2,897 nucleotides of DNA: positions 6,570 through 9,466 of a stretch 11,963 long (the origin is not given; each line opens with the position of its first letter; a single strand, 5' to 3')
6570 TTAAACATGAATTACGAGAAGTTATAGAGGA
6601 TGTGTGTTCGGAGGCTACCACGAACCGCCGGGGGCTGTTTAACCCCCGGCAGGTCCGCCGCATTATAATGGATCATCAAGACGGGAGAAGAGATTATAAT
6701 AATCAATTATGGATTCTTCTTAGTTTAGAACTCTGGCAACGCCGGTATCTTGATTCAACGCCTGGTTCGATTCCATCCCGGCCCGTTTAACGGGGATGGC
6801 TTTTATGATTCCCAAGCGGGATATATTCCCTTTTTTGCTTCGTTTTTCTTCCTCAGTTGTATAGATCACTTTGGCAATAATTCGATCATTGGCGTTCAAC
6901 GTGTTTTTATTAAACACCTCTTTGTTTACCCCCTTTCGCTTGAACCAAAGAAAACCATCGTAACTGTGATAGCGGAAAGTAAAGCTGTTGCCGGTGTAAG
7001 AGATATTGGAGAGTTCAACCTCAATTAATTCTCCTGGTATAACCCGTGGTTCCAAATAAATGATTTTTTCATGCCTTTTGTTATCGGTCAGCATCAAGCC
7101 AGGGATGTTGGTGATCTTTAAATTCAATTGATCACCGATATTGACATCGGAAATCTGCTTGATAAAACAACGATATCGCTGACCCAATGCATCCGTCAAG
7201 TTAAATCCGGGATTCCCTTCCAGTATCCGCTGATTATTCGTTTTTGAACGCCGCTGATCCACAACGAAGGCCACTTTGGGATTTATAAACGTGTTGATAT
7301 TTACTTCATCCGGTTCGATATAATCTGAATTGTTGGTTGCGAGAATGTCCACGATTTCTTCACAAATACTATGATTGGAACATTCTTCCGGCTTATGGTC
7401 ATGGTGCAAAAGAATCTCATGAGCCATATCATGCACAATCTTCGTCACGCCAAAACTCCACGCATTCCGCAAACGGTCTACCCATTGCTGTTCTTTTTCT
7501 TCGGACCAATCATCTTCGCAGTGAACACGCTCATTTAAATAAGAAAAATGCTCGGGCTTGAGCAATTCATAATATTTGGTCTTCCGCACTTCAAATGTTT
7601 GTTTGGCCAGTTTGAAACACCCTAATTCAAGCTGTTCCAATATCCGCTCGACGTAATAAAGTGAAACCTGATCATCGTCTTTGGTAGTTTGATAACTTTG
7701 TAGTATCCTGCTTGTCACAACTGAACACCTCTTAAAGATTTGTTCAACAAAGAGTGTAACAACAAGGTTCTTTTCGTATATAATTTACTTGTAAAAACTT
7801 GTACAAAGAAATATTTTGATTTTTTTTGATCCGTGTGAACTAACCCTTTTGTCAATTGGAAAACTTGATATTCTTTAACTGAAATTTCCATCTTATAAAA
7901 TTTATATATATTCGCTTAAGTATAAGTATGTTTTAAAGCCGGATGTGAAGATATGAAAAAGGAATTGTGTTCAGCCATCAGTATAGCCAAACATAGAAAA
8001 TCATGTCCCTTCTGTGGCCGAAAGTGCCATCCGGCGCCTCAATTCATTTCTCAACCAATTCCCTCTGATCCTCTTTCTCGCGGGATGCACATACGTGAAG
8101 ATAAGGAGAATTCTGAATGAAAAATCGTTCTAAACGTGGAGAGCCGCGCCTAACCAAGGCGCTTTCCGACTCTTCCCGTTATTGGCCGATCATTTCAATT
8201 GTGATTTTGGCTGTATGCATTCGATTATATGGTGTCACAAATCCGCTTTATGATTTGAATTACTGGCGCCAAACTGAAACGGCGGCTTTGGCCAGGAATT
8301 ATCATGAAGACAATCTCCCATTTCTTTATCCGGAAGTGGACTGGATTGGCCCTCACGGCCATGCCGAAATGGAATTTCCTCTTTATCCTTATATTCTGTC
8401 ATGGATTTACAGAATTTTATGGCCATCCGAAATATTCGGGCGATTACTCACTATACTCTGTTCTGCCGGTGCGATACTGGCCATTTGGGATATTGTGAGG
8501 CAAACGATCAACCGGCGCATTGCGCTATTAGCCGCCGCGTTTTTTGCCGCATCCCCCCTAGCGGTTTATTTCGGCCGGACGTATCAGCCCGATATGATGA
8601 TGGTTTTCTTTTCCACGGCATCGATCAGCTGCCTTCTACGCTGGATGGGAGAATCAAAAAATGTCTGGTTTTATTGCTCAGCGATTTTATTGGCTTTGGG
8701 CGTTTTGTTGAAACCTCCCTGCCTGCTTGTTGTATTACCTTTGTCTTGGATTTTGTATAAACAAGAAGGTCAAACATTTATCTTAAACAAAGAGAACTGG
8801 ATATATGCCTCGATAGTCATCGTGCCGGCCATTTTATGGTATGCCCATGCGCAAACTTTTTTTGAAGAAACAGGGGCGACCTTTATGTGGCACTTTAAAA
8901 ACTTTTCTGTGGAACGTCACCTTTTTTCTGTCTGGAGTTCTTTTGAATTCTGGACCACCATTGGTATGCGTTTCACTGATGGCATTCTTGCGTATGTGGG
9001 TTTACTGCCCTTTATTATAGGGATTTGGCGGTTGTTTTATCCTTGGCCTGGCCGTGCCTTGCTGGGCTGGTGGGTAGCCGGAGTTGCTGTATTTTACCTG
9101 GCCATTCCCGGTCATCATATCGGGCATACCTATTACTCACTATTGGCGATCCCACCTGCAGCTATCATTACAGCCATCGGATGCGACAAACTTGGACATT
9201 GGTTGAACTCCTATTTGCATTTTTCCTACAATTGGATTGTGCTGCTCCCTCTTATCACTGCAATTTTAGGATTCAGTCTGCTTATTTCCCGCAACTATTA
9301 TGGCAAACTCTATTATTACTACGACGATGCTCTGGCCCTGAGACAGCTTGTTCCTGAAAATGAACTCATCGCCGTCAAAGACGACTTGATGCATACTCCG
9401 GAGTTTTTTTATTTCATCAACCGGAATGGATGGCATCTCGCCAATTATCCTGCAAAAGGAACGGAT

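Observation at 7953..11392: Giant GT-C (ArnT/PMT-like) membrane glycosyltransferase fused to a beta-propeller-like extracytoplasmic domain, preceded by an overlapping Cys-rich micro-ORF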

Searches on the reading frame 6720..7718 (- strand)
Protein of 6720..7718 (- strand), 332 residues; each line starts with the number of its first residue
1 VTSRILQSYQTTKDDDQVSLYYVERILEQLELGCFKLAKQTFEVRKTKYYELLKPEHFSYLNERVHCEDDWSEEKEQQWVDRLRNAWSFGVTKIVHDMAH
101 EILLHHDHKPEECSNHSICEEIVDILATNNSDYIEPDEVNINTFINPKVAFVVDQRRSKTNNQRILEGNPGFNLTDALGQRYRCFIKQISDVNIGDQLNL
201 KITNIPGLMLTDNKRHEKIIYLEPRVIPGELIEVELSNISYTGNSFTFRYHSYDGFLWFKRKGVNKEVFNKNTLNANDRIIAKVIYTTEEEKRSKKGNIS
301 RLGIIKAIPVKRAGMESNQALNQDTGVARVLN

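Call 7: search_protein_families(library=pfam, proteins=[window:6720-7718:-], max_evalue=0.01)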
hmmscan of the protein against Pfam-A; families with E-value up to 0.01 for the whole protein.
window:6720-7718:- (332 aa): 0 families

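Call 9: search_protein_families(library=ncbifam, proteins=[window:6720-7718:-], max_evalue=0.01)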
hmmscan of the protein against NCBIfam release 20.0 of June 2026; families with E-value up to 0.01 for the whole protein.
window:6720-7718:- (332 aa): 0 families

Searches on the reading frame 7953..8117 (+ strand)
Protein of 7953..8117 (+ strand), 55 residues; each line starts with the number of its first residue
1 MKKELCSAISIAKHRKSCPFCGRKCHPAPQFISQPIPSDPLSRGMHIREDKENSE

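Call 7: search_protein_families(library=pfam, proteins=[window:7953-8117:+], max_evalue=0.01)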
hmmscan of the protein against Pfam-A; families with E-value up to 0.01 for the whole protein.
window:7953-8117:+ (55 aa): 0 families

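Call 9: search_protein_families(library=ncbifam, proteins=[window:7953-8117:+], max_evalue=0.01)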
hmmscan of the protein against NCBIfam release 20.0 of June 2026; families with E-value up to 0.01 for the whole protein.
window:7953-8117:+ (55 aa): 0 families

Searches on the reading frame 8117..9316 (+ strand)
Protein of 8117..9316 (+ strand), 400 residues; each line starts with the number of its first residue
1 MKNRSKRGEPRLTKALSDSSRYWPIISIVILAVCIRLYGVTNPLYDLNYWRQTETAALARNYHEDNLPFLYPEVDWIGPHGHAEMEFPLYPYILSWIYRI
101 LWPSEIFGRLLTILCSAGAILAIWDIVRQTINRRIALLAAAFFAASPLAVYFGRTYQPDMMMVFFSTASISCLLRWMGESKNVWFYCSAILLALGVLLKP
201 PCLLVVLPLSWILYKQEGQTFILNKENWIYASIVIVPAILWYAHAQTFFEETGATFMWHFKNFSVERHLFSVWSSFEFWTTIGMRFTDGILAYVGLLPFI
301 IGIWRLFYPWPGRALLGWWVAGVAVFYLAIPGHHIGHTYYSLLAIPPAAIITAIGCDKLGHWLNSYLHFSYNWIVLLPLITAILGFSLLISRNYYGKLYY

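Call 87: search_solved_structures(query=A7, max_evalue=10, show_alignments=3)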
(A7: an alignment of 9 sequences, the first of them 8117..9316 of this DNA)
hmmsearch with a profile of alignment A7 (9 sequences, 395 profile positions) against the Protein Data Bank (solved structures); distinct sequences matched with E-value up to 10: 0.
